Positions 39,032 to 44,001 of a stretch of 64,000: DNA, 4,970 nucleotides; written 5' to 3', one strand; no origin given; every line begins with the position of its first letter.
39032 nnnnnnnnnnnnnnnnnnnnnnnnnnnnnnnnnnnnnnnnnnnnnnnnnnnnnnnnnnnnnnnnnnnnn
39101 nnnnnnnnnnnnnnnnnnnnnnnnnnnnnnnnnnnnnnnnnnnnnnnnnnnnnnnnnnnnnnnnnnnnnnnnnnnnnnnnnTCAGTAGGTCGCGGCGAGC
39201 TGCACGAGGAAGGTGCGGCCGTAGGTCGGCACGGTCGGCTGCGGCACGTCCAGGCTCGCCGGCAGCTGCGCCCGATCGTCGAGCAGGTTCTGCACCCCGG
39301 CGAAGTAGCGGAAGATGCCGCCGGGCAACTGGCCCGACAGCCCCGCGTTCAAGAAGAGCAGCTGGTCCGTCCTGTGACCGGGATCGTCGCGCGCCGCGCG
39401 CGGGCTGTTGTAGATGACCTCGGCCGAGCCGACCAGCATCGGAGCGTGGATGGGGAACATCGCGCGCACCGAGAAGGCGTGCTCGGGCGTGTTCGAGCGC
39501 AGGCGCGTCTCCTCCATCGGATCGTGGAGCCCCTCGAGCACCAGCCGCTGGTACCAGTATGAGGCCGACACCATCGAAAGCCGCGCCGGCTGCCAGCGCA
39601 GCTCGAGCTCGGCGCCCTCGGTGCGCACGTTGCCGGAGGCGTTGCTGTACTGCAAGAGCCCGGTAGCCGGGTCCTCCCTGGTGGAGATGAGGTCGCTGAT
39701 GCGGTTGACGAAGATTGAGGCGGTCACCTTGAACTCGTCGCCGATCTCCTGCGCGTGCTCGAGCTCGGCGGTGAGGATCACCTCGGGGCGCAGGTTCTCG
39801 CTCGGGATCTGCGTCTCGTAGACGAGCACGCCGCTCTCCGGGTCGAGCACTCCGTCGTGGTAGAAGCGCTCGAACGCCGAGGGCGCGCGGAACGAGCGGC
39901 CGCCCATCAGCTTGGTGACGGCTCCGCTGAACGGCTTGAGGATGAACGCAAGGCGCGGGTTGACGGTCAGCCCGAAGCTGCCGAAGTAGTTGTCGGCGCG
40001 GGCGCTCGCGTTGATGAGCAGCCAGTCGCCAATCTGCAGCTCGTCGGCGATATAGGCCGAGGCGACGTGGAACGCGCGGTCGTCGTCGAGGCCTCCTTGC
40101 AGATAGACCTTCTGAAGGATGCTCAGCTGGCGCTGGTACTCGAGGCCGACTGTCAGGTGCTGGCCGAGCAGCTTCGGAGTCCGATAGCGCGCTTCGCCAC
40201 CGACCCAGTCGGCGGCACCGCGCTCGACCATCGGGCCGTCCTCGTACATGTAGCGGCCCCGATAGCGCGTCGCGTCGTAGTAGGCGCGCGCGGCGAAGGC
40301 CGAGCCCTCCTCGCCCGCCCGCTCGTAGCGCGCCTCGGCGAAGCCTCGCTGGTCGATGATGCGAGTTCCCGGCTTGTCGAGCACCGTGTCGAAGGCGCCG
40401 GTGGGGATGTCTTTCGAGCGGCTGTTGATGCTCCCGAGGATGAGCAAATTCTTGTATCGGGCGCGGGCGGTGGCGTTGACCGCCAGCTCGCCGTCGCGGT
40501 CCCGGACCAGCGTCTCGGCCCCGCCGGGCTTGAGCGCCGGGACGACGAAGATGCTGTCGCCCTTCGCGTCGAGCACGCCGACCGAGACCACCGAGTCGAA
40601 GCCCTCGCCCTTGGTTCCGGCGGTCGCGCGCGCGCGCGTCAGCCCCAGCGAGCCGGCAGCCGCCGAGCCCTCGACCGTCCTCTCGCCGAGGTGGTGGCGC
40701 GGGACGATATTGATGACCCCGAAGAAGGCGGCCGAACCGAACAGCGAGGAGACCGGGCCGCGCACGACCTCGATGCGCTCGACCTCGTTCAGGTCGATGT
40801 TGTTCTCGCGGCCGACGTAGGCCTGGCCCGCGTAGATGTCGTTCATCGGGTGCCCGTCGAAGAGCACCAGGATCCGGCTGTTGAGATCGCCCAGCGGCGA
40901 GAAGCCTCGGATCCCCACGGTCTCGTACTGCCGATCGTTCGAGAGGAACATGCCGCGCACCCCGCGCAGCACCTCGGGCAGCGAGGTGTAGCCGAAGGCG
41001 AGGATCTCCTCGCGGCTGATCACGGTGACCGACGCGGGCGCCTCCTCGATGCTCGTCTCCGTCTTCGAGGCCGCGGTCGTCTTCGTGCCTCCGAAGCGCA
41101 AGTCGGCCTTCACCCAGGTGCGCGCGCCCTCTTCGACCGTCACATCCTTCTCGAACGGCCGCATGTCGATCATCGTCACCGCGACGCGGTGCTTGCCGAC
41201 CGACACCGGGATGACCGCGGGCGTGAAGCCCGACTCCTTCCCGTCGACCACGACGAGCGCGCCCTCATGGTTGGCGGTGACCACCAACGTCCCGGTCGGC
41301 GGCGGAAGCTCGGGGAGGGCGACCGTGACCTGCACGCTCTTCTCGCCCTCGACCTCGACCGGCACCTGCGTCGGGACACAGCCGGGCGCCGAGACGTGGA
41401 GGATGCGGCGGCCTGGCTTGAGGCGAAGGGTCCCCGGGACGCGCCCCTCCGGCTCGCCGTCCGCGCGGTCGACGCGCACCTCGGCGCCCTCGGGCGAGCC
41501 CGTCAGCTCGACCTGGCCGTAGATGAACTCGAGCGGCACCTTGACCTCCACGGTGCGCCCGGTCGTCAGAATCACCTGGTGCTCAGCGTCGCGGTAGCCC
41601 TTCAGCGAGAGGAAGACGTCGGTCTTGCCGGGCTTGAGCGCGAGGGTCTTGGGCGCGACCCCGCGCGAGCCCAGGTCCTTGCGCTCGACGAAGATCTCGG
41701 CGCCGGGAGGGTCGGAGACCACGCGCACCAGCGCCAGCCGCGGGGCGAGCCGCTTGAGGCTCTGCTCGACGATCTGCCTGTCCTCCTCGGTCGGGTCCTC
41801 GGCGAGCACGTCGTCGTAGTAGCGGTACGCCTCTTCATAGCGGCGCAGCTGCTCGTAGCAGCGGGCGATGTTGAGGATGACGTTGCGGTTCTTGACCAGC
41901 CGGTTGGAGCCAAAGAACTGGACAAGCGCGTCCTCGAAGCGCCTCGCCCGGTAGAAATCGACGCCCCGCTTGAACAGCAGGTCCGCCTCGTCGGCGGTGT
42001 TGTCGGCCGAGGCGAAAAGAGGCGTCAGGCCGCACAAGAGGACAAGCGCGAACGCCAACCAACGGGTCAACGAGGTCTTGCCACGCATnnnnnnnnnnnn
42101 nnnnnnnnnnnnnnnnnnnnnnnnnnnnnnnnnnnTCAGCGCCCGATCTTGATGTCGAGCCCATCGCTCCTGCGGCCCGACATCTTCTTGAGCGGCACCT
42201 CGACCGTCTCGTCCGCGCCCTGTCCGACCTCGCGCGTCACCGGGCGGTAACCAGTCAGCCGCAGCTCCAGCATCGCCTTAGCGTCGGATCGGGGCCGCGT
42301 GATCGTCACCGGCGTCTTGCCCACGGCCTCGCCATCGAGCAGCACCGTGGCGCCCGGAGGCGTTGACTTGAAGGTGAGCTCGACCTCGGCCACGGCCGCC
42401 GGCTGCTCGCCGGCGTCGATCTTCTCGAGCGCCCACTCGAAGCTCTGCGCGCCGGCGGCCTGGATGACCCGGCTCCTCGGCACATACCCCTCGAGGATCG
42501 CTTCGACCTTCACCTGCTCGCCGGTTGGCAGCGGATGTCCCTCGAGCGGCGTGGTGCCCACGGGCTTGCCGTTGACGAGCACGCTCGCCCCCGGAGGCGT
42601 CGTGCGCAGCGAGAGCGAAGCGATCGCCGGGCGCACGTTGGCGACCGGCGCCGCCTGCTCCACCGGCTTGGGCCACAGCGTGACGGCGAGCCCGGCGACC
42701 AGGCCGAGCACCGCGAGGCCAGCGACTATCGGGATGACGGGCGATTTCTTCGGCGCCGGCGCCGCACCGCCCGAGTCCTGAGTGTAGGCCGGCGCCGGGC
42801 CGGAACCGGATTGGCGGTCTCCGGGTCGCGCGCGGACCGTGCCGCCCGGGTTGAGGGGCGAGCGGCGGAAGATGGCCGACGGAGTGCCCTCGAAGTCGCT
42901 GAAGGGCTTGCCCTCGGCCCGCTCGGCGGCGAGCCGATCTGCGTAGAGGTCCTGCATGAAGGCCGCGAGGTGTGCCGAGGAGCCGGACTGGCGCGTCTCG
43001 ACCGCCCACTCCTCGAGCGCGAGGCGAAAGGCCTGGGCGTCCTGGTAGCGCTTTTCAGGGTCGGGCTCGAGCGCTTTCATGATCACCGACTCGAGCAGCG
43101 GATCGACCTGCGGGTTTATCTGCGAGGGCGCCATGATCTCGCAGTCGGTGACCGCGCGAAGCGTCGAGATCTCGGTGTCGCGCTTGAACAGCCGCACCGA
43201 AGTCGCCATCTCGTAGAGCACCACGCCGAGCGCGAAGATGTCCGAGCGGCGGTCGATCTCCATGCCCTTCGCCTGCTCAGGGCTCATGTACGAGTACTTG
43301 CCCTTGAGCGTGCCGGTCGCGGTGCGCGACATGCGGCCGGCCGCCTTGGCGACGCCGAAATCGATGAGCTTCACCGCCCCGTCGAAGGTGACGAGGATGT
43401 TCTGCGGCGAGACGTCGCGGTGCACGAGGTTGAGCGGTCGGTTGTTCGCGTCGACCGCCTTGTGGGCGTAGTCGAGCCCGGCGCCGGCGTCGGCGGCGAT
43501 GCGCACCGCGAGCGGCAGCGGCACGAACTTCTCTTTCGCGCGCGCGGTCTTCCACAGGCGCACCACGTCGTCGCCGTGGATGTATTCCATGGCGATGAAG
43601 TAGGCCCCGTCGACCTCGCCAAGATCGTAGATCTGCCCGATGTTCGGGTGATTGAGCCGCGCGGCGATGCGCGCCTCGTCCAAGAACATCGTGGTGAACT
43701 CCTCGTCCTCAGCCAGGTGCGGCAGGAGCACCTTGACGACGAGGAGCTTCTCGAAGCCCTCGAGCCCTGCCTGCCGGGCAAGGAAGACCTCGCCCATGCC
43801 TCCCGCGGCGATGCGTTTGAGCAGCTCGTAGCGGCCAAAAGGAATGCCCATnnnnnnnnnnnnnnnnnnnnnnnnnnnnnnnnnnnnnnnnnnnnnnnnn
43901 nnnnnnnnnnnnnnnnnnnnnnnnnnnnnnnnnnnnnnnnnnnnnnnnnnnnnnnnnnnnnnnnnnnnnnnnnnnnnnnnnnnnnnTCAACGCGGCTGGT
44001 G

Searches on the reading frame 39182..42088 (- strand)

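Call 8: search_protein_families(library=ncbifam, max_evalue=0.001, proteins=[window:39182-42088:-])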
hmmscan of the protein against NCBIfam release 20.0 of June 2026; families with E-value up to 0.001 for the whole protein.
window:39182-42088:- (968 aa): 28 families (the best 25 are shown)
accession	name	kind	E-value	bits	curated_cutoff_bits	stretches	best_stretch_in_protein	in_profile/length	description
NF053590.1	TonB_dep_TOL0244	equivalog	8.5e-38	130.3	645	2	337-467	15-143/604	TOL_0244 family TonB-dependent receptor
TIGR01785.1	TonB-hemin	subfamily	5.5e-34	117.6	316.85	2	337-461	5-126/677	TonB-dependent heme/hemoglobin receptor family protein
TIGR01786.1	TonB-hemlactrns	subfamily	1.7e-26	92.8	323.75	2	338-461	9-131/719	TonB-dependent hemoglobin/transferrin/lactoferrin family receptor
TIGR01779.1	TonB-B12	equivalog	1.9e-25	89.5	599.7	1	339-840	34-498/614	TonB-dependent vitamin B12 receptor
NF010010.0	PRK13483.1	equivalog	1.6e-21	76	927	1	338-466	38-165/660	ligand-gated channel protein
NF007478.2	PRK10064.1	equivalog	3.9e-20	71.7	745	1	333-471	30-164/663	catecholate siderophore receptor CirA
TIGR01783.1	TonB-siderophor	subfamily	2.7e-19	69.2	223.5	1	350-471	2-115/649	TonB-dependent siderophore receptor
NF010011.0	PRK13484.1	equivalog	7.5e-19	67.4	1197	1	339-480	36-174/682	IreA family TonB-dependent siderophore receptor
NF010038.0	PRK13513.1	equivalog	5.6e-16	58.2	942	1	338-466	40-167/659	ligand-gated channel protein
NF041535.1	TonB_rec_PqqU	equivalog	1.7e-14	53.1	1200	1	340-496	6-163/676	TonB-dependent receptor PqqU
NF010012.0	PRK13486.1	equivalog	5.5e-14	51.4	924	1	339-466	31-160/696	TonB-dependent receptor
NF007465.0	PRK10044.1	equivalog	1.4e-12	46.6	803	1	335-465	64-188/726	ferrichrome porin FhuA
NF010651.0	PRK14050.1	equivalog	5.1e-12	44.7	884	1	332-473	61-195/730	TonB-dependent siderophore receptor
NF007926.1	PRK10641.1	equivalog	2.7e-11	42.7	836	1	339-473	33-163/617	TonB-dependent vitamin B12 receptor BtuB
NF050067.1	TonBEntbctnRecCfrA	equivalog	4.1e-11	41.9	1200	1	338-464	31-158/698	TonB-dependent ferric enterobactin receptor CfrA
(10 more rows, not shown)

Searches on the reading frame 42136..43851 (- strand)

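Call 8: search_protein_families(library=ncbifam, max_evalue=0.001, proteins=[window:42136-43851:-])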
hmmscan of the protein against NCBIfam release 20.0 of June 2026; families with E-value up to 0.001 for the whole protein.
window:42136-43851:- (571 aa): 12 families
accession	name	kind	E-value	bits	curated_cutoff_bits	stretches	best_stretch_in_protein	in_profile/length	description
NF033483.0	PknB_PASTA_kin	equivalog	4.1e-78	263.8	450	1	6-392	7-353/563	Stk1 family PASTA domain-containing Ser/Thr kinase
NF052427.1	StpK7MSMEG_1200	equivalog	8.6e-54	183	900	1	3-295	4-283/601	serine/threonine protein kinase StpK7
NF047741.1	antiphage_MADS6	equivalog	1.1e-36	126.5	460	2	116-293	302-471/612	methylation-associated defense system protein kinase MAD6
NF009651.0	PRK13184.1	equivalog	3.9e-36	124.4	839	1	6-282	2-290/932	serine/threonine-protein kinase PknD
NF038150.1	lanthi_synth_IV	equivalog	1e-20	73.7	650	1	6-294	189-468/851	class IV lanthionine synthetase LanL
NF053615.1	SerThrKinAfsKStmc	equivalog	1.9e-20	73.1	1300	1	6-326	13-314/809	protein serine/threonine kinase AfsK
TIGR03903.1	TOMM_kin_cyc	equivalog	6.1e-17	60.8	705.75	1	37-275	6-240/1267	TOMM system kinase/cyclase fusion protein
NF033442.0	BREX_PglW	equivalog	7e-13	47.2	990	1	56-286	257-490/1391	BREX system serine/threonine kinase PglW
NF038151.1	lanthi_synth_III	equivalog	1e-10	40.7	575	1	59-222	273-429/833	class III lanthionine synthetase LanKC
NF043056.1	T4SS_LegK1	equivalog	1.7e-08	33.5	550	1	141-214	209-282/516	Dot/Icm T4SS effector kinase LegK1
NF047815.1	LIC10124_lipo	equivalog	5.3e-07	28.6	650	0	491-542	199-249/516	LIC10124 family lipoprotein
TIGR03724.2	arch_bud32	equivalog_domain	0.00025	20.6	125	1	83-178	67-141/193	KEOPS complex kinase/ATPase Bud32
